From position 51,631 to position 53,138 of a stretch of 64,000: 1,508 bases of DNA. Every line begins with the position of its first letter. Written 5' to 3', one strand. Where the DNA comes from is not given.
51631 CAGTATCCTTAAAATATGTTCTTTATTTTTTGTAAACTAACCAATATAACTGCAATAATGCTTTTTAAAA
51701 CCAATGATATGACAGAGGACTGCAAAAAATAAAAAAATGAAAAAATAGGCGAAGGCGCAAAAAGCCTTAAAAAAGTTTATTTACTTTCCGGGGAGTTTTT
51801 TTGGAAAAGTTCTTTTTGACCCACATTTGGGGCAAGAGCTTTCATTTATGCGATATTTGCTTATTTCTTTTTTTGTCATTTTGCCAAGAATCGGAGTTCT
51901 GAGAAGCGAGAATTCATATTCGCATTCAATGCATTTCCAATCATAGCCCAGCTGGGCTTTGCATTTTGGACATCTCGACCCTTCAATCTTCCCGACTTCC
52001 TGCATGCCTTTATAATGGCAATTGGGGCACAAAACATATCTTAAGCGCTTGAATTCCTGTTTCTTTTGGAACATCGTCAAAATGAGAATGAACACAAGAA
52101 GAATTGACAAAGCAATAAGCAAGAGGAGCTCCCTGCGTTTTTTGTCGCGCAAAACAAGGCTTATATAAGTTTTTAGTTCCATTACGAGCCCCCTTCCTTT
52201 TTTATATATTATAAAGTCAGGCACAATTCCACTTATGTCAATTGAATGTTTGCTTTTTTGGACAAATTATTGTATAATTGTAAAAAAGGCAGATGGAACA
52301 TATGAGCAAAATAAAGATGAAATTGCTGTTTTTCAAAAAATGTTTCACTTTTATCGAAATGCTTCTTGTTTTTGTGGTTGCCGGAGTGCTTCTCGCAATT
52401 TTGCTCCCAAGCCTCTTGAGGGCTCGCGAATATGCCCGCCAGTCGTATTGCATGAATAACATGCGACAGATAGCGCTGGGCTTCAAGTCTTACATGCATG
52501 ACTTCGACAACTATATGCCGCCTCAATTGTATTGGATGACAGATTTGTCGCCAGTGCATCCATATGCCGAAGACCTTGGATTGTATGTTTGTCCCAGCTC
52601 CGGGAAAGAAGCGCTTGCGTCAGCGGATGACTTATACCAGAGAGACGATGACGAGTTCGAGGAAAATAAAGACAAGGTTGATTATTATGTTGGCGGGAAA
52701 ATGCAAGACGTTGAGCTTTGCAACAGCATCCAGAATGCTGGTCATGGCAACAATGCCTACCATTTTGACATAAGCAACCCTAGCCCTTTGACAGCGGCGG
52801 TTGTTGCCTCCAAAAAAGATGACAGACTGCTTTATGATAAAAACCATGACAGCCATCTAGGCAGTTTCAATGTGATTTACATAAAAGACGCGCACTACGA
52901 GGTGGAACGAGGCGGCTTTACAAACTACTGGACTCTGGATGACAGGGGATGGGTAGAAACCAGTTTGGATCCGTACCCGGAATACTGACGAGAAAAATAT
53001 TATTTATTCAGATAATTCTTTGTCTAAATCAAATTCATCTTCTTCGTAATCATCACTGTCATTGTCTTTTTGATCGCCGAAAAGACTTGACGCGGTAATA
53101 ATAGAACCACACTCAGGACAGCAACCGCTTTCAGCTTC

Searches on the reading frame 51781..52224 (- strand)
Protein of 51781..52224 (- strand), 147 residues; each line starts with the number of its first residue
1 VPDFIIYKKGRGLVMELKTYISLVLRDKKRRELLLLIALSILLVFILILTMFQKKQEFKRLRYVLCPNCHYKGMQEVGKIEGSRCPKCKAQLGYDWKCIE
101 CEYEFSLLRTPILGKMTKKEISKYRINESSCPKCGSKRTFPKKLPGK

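Call 14: search_protein_families(library=pfam, proteins=[window:51781-52224:-])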
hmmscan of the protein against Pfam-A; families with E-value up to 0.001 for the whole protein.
window:51781-52224:- (147 aa): 1 family
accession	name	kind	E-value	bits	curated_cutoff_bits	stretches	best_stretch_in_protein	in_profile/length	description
PF23903.1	Phage_zn_bind_2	-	0.00025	21.3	27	0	121-140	24-43/44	Phage zinc binding domain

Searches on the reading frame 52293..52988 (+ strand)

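Call 14: search_protein_families(library=pfam, proteins=[window:52293-52988:+])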
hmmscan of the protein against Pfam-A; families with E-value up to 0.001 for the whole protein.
window:52293-52988:+ (231 aa): 1 family
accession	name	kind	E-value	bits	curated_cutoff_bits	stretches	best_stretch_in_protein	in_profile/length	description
PF07596.16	SBP_bac_10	-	2.5e-07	31.4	23.3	1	44-77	3-35/268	Protein of unknown function (DUF1559)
